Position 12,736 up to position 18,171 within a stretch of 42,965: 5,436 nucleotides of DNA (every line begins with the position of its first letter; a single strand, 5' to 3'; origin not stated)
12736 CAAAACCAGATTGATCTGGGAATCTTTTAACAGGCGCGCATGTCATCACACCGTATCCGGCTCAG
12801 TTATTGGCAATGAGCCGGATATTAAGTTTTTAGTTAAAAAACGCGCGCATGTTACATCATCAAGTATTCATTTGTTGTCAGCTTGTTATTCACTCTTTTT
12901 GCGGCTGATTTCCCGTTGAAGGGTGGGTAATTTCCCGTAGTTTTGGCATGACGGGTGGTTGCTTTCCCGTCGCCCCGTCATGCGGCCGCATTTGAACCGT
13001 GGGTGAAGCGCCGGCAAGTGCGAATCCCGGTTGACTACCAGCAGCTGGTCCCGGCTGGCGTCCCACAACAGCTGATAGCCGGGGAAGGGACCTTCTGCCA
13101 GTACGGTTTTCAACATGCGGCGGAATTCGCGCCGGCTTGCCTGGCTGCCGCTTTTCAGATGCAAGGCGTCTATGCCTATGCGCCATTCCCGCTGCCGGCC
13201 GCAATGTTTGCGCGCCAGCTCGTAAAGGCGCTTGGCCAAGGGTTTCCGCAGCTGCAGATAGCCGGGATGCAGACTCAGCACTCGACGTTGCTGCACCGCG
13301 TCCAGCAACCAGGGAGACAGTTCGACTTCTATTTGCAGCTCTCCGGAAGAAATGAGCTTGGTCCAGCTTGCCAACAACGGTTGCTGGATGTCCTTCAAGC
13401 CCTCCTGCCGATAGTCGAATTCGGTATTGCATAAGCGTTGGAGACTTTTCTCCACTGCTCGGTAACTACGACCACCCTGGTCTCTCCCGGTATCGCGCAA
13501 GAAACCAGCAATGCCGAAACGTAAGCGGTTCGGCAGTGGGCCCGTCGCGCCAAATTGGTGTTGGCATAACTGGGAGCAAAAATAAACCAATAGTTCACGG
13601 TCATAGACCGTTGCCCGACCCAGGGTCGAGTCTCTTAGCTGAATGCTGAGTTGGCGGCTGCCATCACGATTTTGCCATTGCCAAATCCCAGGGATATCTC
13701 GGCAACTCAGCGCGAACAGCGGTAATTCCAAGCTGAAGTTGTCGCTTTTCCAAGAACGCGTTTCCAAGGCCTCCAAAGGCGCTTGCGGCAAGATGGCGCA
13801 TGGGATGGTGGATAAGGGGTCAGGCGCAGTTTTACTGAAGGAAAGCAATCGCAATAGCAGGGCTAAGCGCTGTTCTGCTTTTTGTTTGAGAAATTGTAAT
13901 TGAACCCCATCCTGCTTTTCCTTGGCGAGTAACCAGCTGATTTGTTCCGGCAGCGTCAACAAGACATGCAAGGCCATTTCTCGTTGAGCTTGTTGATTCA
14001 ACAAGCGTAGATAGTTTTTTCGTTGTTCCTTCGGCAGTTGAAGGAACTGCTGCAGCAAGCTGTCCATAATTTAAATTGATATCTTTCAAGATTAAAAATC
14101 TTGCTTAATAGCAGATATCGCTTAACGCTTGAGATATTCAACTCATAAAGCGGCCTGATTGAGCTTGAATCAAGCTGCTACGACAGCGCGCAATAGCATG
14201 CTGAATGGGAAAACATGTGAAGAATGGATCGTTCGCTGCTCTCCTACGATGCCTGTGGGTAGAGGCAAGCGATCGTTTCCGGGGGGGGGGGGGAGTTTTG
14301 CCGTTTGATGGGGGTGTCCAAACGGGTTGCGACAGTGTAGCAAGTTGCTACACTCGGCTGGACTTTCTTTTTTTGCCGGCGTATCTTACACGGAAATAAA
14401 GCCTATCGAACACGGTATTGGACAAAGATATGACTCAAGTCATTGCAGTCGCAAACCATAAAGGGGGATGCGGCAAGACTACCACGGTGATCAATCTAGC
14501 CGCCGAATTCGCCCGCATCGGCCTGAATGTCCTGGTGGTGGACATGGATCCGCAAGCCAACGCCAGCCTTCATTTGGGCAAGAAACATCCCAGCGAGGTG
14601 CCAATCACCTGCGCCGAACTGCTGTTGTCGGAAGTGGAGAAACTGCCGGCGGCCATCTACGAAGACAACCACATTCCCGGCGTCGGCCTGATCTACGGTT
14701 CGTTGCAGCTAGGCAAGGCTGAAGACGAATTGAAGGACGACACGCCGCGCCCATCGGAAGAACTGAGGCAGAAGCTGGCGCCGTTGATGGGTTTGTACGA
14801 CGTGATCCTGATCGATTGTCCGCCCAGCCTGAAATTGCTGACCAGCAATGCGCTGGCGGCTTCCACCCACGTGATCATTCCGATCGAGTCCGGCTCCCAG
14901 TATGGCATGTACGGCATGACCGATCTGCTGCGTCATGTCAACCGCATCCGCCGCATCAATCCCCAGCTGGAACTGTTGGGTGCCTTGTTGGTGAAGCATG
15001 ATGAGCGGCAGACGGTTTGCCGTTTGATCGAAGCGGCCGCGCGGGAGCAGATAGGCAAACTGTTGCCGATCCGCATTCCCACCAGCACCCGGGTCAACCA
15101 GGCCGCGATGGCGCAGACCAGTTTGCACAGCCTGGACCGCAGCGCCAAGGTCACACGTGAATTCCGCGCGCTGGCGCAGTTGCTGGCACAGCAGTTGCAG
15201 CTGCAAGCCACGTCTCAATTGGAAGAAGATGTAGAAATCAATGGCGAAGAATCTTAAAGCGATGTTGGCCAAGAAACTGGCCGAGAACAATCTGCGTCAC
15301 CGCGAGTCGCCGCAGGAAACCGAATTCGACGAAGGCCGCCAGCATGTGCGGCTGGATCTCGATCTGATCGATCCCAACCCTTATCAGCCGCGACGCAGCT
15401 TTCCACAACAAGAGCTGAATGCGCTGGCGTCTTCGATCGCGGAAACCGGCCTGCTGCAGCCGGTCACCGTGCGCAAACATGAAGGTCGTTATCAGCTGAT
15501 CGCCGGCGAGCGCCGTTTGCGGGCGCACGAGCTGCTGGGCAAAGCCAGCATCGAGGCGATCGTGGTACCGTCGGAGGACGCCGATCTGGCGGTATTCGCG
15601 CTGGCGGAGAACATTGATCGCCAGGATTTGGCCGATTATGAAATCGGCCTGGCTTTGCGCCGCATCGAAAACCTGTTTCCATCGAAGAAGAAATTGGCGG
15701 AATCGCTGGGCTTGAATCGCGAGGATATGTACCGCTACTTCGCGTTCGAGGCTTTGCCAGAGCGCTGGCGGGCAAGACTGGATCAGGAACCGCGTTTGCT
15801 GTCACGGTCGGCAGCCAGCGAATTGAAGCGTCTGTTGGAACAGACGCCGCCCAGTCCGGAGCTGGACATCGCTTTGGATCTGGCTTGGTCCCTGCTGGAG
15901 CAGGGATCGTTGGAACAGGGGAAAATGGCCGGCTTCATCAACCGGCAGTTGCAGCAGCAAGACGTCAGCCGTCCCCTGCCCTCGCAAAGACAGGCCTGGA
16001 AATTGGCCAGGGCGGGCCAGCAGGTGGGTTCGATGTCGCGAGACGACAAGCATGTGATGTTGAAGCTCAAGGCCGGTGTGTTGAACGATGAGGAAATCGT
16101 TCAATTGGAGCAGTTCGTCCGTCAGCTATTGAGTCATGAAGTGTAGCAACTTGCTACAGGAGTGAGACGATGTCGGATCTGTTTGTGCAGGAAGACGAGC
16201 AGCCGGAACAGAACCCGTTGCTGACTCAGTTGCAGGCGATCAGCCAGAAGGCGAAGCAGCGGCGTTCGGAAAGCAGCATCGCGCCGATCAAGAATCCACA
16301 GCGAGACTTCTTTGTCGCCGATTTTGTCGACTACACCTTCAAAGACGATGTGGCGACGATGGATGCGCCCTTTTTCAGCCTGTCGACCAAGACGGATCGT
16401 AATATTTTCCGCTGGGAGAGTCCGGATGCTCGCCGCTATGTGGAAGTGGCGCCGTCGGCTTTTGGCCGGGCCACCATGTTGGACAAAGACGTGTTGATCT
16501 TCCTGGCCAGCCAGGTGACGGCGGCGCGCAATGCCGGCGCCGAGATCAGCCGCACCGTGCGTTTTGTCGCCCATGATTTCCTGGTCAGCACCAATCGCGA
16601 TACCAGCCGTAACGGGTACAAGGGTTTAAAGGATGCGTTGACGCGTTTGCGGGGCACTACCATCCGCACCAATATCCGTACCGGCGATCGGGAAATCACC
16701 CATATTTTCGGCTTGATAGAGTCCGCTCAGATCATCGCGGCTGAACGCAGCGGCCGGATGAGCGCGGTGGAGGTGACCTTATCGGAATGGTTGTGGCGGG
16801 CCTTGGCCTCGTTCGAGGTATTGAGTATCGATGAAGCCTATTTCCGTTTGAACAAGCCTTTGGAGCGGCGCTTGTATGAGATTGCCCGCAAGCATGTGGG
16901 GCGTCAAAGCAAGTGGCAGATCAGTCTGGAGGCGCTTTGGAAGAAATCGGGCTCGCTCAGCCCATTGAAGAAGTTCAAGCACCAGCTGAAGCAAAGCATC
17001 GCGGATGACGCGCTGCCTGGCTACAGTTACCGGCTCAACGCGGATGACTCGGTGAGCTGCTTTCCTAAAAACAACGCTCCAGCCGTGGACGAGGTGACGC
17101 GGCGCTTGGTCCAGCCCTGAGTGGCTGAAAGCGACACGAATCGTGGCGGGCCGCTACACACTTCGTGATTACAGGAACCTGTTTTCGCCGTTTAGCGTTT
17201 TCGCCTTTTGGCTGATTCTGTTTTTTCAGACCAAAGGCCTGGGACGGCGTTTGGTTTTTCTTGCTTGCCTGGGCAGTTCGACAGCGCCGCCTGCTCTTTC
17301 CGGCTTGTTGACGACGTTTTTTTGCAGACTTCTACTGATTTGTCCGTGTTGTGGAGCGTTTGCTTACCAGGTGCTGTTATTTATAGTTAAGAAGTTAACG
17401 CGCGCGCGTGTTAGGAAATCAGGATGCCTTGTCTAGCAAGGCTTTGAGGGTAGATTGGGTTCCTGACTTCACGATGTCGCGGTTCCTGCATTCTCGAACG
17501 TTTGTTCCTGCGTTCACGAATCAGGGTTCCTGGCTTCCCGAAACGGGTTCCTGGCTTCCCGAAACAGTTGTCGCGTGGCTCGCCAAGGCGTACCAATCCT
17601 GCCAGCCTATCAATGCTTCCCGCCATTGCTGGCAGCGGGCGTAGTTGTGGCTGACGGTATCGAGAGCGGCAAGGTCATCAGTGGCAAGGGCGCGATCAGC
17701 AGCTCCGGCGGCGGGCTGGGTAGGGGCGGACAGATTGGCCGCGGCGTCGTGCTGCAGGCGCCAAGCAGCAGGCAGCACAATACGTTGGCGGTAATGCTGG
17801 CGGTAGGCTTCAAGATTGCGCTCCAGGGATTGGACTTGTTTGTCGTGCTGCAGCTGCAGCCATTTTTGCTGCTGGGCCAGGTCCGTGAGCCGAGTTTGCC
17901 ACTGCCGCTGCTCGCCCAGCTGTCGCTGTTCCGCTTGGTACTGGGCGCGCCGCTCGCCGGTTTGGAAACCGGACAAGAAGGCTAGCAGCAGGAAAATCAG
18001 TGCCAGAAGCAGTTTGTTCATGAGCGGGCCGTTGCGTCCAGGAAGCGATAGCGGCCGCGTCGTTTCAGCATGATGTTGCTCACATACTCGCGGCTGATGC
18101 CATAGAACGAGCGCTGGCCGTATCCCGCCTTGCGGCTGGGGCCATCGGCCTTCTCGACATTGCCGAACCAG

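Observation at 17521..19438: Lambda-style lysis cassette (transglycosylase, Rz with embedded Rz1) next to the eCIS: likely release mechanism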

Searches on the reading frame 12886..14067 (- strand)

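Call 5: search_protein_families(library=pfam, proteins=[window:12886-14067:-], max_evalue=0.1)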
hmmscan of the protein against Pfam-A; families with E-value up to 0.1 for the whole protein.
window:12886-14067:- (393 aa): 1 family
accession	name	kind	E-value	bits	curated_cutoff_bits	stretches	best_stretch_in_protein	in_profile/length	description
PF10134.15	RPA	-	6.8e-50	170.2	27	1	109-333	3-228/228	Replication initiator protein A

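Call 6: search_protein_families(library=phrogs, proteins=[window:12886-14067:-], max_evalue=0.1)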
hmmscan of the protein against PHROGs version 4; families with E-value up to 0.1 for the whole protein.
window:12886-14067:- (393 aa): 2 families
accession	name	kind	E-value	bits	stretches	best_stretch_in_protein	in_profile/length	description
phrog_23447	-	DNA, RNA and nucleotide metabolism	7.5e-33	115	1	112-342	31-262/339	replication initiation protein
phrog_4402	-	DNA, RNA and nucleotide metabolism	0.017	15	1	200-323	86-213/592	replication initiation protein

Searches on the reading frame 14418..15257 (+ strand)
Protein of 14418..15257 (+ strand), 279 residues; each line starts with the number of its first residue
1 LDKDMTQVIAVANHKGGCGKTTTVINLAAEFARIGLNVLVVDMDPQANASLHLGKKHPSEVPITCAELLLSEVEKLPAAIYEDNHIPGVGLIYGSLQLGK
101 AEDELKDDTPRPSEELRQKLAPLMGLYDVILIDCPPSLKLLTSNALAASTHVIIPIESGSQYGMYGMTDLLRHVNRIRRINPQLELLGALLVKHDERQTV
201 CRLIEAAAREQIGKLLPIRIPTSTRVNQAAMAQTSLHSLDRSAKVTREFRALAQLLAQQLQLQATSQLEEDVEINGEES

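Call 5: search_protein_families(library=pfam, proteins=[window:14418-15257:+], max_evalue=0.1)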
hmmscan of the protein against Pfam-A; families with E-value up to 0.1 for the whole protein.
window:14418-15257:+ (279 aa): 14 families
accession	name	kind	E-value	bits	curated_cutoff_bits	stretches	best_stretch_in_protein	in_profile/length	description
PF13614.12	AAA_31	-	8.5e-44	150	27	1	7-185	2-176/177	AAA domain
PF01656.29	CbiA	-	7.5e-21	74.8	25.4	1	9-231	1-120/125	CobQ/CobB/MinD/ParA nucleotide binding domain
PF00142.24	Fer4_NifH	-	3.6e-11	43.5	25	2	14-57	7-51/271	4Fe-4S iron sulfur cluster binding proteins, NifH/frxC family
PF09140.17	MipZ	-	5.7e-10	39.4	20.7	1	8-48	2-42/262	ATPase MipZ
PF06564.18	CBP_BcsQ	-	9.9e-09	35.5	21.3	1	8-154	3-143/234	Cellulose biosynthesis protein BcsQ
PF10609.15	ParA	-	3e-07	30.6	27.1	1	5-44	2-41/246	NUBPL iron-transfer P-loop NTPase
PF02374.21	ArsA_ATPase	-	4.6e-05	23.2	24.3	1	14-76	8-70/305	Anion-transporting ATPase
PF07015.17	VirC1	-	0.019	14.8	24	1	7-44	2-39/231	VirC1 protein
PF02606.20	LpxK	-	0.024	14.2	27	1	7-41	36-71/328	Tetraacyldisaccharide-1-P 4'-kinase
PF16575.11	CLP1_P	-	0.043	14.1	26.6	1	18-46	5-33/188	mRNA cleavage and polyadenylation factor CLP1 P-loop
PF00448.28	SRP54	-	0.048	13.7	22.7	0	17-46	11-40/196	SRP54-type protein, GTPase domain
PF19842.5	YqeC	-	0.065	13.9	27.6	0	16-40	5-29/145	YqeC protein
PF03308.22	MeaB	-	0.074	12.5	23.1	0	16-48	42-74/273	Methylmalonyl Co-A mutase-associated GTPase MeaB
PF03029.23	ATP_bind_1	-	0.081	13.1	27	0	17-48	6-37/240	Conserved hypothetical ATP binding protein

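Call 6: search_protein_families(library=phrogs, proteins=[window:14418-15257:+], max_evalue=0.1)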
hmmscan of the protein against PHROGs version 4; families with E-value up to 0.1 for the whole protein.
window:14418-15257:+ (279 aa): 1 family
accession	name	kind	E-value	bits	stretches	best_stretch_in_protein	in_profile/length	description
phrog_164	-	DNA, RNA and nucleotide metabolism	1.9e-55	189.9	1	3-267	221-480/500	ParA-like partition protein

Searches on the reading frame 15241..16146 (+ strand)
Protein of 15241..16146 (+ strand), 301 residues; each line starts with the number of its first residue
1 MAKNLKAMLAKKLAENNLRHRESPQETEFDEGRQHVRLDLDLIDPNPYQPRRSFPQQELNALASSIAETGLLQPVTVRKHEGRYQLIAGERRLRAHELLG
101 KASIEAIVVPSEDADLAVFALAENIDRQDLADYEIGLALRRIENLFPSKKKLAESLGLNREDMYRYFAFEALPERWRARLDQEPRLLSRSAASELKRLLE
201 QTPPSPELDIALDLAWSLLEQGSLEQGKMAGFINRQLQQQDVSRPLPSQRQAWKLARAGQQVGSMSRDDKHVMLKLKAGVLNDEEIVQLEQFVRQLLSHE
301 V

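Call 5: search_protein_families(library=pfam, proteins=[window:15241-16146:+], max_evalue=0.1)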
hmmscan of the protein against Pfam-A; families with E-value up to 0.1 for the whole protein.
window:15241-16146:+ (301 aa): 1 family
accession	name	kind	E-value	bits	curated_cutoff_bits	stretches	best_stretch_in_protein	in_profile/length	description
PF02195.25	ParB_N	-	3.4e-24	85.1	26.3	1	38-125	6-94/95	ParB N-terminal domain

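Call 6: search_protein_families(library=phrogs, proteins=[window:15241-16146:+], max_evalue=0.1)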
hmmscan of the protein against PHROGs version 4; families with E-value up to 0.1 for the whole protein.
window:15241-16146:+ (301 aa): 25 families
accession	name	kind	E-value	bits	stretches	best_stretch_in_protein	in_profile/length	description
phrog_3264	-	DNA, RNA and nucleotide metabolism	7.7e-34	118.8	1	22-145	36-159/337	ParB-like partition protein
phrog_4715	-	DNA, RNA and nucleotide metabolism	4.1e-29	102.4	1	13-201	121-334/630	ParB-like partition protein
phrog_3951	-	unknown function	8e-18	66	1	46-166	26-159/301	-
phrog_6218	-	DNA, RNA and nucleotide metabolism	8.7e-14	52.5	1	34-180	4-152/506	ParB-like partition protein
phrog_620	-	DNA, RNA and nucleotide metabolism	2.9e-11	44.9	1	34-124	8-95/217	ParB-like partition protein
phrog_12047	-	DNA, RNA and nucleotide metabolism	5.6e-10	40.2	1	58-144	20-104/301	ParB-like partition nuclease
phrog_18726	-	unknown function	1.4e-09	38.2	1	38-101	6-85/572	-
phrog_723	-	DNA, RNA and nucleotide metabolism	6.8e-09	36.8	1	35-167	13-141/223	ParB-like partition protein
phrog_1033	-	DNA, RNA and nucleotide metabolism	7.7e-09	36.8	1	48-162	47-168/334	ParB-like partition protein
phrog_498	-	other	2.1e-08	34.2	1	32-124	32-123/633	DNA methyltransferase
phrog_2159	-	DNA, RNA and nucleotide metabolism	1.7e-07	32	1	5-95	30-121/365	ParB-like partition protein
phrog_8071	-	DNA, RNA and nucleotide metabolism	1.8e-07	31.7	1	37-145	9-113/389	ParB-like partition protein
phrog_21315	-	unknown function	6.6e-07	29.6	1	52-144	25-114/415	-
phrog_18056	-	DNA, RNA and nucleotide metabolism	2.7e-06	27.5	1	43-158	11-128/387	ParB-like partition nuclease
phrog_5475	-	unknown function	4.5e-06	26.7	1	35-115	3-77/458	-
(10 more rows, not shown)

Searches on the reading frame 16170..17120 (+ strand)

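Call 5: search_protein_families(library=pfam, proteins=[window:16170-17120:+], max_evalue=0.1)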
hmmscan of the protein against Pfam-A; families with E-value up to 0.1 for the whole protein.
window:16170-17120:+ (316 aa): 3 families
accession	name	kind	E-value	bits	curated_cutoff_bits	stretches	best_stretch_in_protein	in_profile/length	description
PF10134.15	RPA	-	3.2e-81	272.7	27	1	58-286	1-227/228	Replication initiator protein A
PF01051.27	Rep3_N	-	0.0016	19.3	22.4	1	102-215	16-113/141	Initiator Replication protein, WH1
PF14023.12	Bestrophin-like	-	0.067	13.2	32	0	122-220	88-182/232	Bestrophin-like domain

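Call 6: search_protein_families(library=phrogs, proteins=[window:16170-17120:+], max_evalue=0.1)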
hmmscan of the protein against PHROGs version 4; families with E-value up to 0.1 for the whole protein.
window:16170-17120:+ (316 aa): 1 family
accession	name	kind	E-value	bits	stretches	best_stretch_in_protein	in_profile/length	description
phrog_23447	-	DNA, RNA and nucleotide metabolism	7.3e-50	170.9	1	41-303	9-270/339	replication initiation protein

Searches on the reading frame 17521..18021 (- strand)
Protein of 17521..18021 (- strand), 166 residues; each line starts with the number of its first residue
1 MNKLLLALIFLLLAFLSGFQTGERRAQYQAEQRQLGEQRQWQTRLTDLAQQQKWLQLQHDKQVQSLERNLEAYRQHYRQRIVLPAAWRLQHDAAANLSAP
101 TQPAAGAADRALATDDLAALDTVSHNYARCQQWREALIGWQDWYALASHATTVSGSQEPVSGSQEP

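Call 5: search_protein_families(library=pfam, proteins=[window:17521-18021:-], max_evalue=0.1)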
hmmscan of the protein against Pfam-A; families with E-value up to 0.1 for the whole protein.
window:17521-18021:- (166 aa): 1 family
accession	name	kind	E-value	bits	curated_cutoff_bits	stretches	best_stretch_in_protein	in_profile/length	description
PF25263.1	DUF7863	-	0.025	14.7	25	1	28-75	8-57/169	Domain of unknown function (DUF7863)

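Call 6: search_protein_families(library=phrogs, proteins=[window:17521-18021:-], max_evalue=0.1)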
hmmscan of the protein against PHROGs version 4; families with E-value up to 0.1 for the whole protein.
window:17521-18021:- (166 aa): 4 families
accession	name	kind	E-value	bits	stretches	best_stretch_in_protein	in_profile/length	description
phrog_4952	-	other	1.2e-09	39.3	1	45-150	55-168/171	signal peptide motif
phrog_8821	-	lysis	0.0015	19.7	1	3-96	11-112/130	Rz-like spanin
phrog_6197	-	lysis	0.0085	17.2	1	7-90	14-96/167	Rz-like spanin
phrog_13964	-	integration and excision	0.053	14.1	1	24-85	37-98/237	transposase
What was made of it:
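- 17521..18021 (-): i-spanin (Rz-like), 166 aa. It has an N-terminal TM and two long periplasmic helices joined by a linker. The last ~15 residues are encoded by plasmid iterons. Weak hits are phrog_8821 and phrog_6197 'Rz-like spanin' at 1.5e-3 and 8.5e-3 (call 6).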

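Call 28: search_protein_families(library=ncbifam, proteins=[window:17521-18021:-], max_evalue=1)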
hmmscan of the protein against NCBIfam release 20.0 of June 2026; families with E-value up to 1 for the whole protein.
window:17521-18021:- (166 aa): 0 families

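Call 71: find_homologous_proteins(query=window:17521-18021:-, max_evalue=0.001)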
Query window:17521-18021:- (166 aa): 8 proteins with E <= 0.001 among 854 candidates.
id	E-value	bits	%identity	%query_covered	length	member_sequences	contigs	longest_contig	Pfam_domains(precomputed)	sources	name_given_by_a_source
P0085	4.7e-102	356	100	100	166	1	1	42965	-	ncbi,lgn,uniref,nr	ncbi:hypothetical protein [Chromobacterium violaceum]|uniref:hypothetical protein n=1 Tax=Chromobact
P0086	1.0e-99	349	98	100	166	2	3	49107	-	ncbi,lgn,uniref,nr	ncbi:hypothetical protein [Chromobacterium violaceum]|uniref:hypothetical protein n=1 Tax=Chromobact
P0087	1.3e-90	319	92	100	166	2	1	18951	-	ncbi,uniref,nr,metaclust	ncbi:hypothetical protein [Pseudogulbenkiania ferrooxidans]|uniref:hypothetical protein n=1 Tax=Pseu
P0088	3.0e-90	318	91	100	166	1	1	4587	-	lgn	-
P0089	2.0e-87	309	89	100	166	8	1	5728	-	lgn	-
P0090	2.0e-36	143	50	92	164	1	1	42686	-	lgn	-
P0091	2.7e-31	127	49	83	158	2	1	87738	-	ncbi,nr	ncbi:hypothetical protein CEK28_10445 [Xenophilus sp. AP218F]|nr:hypothetical protein CEK28_10445 [X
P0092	1.5e-30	124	48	87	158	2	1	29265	-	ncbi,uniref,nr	ncbi:hypothetical protein BUE93_21885 [Chromobacterium amazonense]|uniref:Uncharacterized protein n=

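Call 78: predict_structure(alignment_id=A4)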
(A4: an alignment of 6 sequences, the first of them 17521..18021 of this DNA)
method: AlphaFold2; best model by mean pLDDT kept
length: 166 residues; sequences in the alignment: 6
mean_pLDDT: 71.3   pTM: 0.28
mean pLDDT of the five models: 71.3, 67.4, 66.6, 65.9, 63.3
residues with pLDDT >= 90: 21; 70-90: 83; 50-70: 34; < 50: 28
segments of 3 or more residues with pLDDT < 50: 99-112, 152-165
pLDDT, mean of each block of 10 residues (from residue 1): 80 80 80 86 91 92 88 73 58 55 44 61 77 82 73 43 38
secondary structure, 60 per line:
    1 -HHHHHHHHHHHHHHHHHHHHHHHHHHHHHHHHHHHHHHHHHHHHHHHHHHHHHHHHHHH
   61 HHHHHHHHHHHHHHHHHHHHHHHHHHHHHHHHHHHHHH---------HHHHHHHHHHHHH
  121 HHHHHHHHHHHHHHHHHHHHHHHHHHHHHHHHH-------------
elements in order: H2-98 H108-153
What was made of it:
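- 17521..18021 (-): AF2 gives helices 2-98 and 108-153 and a disordered tail (call 78).
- On Two-component spanin, embedded architecture (Rz/Rz1 type): AF2 gives helices 2-98 and 108-153 with a flexible linker (call 78).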
